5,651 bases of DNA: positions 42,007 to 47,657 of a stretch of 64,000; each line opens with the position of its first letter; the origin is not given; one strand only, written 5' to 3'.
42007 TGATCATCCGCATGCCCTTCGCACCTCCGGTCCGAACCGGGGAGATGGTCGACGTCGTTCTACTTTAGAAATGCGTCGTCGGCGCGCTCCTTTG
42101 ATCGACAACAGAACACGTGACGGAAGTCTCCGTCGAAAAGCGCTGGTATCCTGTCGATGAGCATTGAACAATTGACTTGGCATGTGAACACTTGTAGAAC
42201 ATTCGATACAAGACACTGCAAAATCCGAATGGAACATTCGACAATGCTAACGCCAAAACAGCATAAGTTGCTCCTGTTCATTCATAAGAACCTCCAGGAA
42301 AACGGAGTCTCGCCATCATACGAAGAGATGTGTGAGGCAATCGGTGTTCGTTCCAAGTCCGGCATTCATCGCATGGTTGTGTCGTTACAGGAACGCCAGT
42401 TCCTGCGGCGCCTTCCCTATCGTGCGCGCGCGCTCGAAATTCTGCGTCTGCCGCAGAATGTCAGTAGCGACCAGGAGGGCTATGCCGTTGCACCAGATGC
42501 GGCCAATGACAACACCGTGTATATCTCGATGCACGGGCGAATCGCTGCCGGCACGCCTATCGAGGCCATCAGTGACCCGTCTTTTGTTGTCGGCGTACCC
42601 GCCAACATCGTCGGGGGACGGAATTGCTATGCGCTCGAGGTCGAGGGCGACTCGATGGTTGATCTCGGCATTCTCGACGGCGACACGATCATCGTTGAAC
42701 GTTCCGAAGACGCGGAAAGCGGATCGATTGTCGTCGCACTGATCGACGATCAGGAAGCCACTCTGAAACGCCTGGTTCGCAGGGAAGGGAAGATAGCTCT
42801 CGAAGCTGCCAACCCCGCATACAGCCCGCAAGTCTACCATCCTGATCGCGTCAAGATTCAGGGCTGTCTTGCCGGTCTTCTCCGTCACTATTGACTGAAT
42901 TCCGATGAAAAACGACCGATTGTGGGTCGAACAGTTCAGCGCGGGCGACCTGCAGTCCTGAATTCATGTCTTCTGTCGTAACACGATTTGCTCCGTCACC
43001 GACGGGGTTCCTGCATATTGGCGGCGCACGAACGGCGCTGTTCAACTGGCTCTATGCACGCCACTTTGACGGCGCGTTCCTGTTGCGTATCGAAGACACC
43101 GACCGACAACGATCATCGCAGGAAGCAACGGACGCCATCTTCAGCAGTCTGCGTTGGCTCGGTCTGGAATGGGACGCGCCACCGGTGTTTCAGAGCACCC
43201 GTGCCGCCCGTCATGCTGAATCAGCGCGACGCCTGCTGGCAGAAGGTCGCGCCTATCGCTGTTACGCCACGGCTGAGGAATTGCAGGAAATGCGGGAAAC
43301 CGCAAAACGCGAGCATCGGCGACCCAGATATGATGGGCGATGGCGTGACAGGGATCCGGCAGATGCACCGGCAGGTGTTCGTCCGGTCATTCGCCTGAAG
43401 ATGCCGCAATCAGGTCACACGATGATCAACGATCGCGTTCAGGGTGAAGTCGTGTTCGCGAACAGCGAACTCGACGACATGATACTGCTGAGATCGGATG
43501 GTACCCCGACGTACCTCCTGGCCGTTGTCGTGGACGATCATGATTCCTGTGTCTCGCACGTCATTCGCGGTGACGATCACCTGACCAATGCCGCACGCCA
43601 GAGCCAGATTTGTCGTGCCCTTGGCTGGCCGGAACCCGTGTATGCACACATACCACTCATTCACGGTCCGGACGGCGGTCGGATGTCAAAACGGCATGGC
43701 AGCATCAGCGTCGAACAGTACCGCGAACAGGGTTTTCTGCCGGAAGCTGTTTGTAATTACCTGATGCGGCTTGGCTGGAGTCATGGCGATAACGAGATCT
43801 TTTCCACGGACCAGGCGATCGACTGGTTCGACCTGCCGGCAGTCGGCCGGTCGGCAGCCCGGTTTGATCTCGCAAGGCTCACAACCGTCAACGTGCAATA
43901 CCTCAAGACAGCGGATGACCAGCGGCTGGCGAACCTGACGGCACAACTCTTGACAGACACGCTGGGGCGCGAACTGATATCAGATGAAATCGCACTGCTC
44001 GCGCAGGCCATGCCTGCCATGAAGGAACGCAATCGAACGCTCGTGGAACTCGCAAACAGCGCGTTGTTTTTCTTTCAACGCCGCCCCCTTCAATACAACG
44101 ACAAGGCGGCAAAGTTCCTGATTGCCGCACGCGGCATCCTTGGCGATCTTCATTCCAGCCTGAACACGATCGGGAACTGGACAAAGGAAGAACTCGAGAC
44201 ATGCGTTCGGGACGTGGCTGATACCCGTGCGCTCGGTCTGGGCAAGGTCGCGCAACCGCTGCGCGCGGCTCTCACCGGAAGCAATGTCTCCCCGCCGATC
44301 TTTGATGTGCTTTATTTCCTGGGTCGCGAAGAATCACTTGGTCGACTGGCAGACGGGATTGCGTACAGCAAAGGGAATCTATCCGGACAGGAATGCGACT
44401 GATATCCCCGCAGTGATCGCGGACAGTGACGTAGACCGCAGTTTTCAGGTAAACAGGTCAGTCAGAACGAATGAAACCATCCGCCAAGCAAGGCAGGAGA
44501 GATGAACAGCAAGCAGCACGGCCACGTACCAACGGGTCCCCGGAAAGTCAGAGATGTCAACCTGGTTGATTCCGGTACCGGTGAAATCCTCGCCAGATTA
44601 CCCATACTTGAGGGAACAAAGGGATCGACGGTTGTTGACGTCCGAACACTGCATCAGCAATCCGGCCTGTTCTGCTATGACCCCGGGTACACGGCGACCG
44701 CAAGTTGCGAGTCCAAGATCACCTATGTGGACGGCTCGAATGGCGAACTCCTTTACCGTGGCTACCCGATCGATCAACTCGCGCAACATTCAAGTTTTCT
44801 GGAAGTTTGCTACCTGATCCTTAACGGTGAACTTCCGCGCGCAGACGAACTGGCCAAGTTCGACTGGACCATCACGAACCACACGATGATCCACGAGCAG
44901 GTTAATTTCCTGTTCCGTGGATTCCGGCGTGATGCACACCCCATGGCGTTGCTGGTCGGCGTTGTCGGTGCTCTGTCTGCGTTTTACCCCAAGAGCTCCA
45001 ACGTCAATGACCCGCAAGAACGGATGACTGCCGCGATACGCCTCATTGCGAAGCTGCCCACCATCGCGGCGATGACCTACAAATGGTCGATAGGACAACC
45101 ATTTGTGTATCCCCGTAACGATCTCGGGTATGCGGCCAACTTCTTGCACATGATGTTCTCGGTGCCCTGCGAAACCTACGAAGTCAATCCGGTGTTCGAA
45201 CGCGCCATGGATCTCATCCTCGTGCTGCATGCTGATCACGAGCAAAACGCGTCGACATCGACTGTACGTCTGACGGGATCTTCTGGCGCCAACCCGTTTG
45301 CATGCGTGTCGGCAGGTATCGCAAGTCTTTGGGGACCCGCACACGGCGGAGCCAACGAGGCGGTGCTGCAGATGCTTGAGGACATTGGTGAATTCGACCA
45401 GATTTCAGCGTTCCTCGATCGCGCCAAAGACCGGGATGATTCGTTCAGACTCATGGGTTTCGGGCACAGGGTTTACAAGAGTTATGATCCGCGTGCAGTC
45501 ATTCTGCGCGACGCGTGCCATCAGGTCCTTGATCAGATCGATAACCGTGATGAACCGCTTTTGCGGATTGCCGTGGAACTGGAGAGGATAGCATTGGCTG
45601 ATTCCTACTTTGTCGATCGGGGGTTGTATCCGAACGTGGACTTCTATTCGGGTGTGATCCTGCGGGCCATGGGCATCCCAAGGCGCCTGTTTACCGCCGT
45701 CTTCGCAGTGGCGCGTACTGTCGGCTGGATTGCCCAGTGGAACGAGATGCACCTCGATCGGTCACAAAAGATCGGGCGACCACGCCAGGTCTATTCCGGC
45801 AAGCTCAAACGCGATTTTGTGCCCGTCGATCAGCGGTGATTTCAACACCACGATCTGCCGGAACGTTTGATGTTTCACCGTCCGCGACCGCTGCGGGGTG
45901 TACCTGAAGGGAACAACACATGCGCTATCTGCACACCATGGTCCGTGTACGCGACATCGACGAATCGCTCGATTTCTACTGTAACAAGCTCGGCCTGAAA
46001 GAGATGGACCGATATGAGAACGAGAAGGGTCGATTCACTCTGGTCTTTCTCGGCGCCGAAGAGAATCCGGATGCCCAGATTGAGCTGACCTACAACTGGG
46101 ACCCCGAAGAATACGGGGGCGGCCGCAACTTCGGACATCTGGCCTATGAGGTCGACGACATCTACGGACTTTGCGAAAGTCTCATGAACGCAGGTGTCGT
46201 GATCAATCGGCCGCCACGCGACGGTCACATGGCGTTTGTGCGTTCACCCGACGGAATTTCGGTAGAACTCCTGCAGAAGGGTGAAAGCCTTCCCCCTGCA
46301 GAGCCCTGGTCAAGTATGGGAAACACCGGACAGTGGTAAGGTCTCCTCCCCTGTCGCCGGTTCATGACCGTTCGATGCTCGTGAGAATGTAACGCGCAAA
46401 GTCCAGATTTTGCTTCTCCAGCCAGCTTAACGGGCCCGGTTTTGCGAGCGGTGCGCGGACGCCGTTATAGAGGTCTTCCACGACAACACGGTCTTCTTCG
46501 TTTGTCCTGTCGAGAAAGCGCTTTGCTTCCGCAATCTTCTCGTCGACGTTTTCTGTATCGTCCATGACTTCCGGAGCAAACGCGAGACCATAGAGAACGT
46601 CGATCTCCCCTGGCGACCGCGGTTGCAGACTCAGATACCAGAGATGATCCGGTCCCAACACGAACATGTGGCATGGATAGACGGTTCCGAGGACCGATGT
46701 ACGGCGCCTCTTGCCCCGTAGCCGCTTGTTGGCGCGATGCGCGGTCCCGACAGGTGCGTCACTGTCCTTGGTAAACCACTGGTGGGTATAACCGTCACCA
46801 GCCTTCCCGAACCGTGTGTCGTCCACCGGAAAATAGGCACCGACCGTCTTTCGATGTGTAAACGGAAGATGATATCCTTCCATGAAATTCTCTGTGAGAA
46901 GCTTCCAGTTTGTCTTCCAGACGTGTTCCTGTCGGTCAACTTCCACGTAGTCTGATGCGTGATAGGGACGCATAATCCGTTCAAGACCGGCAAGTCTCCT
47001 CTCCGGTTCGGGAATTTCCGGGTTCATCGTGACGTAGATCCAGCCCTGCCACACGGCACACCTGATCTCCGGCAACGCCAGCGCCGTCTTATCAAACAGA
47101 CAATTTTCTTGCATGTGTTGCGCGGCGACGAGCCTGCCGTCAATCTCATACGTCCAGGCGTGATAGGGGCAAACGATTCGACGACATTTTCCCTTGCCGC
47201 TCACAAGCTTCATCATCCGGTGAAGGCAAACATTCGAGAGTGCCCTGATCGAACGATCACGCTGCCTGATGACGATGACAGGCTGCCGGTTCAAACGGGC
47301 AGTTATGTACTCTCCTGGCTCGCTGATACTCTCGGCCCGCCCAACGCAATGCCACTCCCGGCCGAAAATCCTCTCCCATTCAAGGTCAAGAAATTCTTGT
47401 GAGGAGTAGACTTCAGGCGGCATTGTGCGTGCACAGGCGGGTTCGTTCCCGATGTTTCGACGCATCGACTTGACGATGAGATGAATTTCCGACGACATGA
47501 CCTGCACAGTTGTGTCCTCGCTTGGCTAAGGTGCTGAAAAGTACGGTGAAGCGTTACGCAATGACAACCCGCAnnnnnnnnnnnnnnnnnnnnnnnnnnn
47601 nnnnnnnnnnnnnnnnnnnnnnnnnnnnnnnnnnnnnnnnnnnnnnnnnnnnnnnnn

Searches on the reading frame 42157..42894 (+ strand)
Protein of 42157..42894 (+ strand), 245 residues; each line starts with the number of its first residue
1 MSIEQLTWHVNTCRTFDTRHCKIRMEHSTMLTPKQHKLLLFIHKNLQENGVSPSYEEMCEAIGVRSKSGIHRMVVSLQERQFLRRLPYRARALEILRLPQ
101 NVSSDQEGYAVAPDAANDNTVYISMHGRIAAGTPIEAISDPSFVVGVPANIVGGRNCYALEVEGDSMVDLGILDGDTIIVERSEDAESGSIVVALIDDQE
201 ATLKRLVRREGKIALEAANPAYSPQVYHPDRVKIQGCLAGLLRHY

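Call 30: search_protein_families(library=pfam, proteins=[window:42157-42894:+], max_evalue=0.0001)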
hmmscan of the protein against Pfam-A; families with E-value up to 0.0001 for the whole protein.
window:42157-42894:+ (245 aa): 2 families
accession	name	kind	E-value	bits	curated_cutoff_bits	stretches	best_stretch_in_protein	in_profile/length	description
PF00717.28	Peptidase_S24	-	3.6e-29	101.3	23.3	1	127-236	4-113/116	Peptidase S24-like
PF01726.22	LexA_DNA_bind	-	3.9e-11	43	23.7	1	29-92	2-65/65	LexA DNA binding domain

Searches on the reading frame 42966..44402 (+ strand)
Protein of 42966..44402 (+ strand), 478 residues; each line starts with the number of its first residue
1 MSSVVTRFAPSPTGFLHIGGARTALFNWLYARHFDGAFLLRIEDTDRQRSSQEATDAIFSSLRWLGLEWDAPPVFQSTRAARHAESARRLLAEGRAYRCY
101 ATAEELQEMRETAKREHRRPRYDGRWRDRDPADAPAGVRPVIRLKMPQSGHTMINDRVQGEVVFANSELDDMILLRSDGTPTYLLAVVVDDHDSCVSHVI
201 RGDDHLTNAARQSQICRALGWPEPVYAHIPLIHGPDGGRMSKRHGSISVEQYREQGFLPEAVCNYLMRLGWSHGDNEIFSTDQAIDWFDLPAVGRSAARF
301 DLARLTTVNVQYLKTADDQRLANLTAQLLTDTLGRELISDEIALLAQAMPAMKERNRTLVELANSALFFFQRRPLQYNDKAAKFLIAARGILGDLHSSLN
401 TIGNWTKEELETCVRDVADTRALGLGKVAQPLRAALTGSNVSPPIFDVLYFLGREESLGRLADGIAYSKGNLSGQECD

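Call 31: search_protein_families(library=pfam, proteins=[window:42966-44402:+], max_evalue=0.0001)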
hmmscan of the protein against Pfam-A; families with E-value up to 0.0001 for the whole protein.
window:42966-44402:+ (478 aa): 2 families
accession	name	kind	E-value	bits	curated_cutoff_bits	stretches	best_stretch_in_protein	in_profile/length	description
PF00749.27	tRNA-synt_1c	-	2.4e-92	309.6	23.4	1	4-305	2-312/314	tRNA synthetases class I (E and Q), catalytic domain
PF19269.4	Anticodon_2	-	1.2e-29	103.9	23.6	1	341-465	12-141/141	Anticodon binding domain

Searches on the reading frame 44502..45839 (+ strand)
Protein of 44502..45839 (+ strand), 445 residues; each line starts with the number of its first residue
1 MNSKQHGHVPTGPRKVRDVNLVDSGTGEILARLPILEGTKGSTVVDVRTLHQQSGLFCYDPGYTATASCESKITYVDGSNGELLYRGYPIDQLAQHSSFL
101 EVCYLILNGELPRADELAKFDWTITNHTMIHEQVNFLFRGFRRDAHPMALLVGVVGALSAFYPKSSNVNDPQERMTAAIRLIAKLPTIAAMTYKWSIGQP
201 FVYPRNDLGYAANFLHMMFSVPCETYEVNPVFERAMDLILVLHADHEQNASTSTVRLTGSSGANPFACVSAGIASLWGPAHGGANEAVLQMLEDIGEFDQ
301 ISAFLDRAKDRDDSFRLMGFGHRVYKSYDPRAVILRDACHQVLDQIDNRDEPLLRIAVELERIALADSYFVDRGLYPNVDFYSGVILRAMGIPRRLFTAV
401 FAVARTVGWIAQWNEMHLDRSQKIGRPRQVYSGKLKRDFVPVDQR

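Call 31: search_protein_families(library=pfam, proteins=[window:44502-45839:+], max_evalue=0.0001)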
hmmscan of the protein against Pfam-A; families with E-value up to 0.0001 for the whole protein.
window:44502-45839:+ (445 aa): 1 family
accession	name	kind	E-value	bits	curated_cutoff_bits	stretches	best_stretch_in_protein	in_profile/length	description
PF00285.26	Citrate_synt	-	1.4e-139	465.5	27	1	62-428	1-357/357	Citrate synthase, C-terminal domain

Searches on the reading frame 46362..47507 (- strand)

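Call 31: search_protein_families(library=pfam, proteins=[window:46362-47507:-], max_evalue=0.0001)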
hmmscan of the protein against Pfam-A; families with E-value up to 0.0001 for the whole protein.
window:46362-47507:- (381 aa): 3 families
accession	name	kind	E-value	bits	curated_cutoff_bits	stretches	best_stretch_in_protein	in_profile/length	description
PF00848.25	Ring_hydroxyl_A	-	1.3e-25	90.9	24.9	1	186-375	3-203/208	Ring hydroxylating alpha subunit (catalytic domain)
PF00355.32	Rieske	-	1.9e-19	69.8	20.3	1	51-134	1-83/88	Rieske [2Fe-2S] domain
PF19112.6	VanA_C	-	9.7e-05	23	23.5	0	197-350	1-162/193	Vanillate O-demethylase oxygenase C-terminal domain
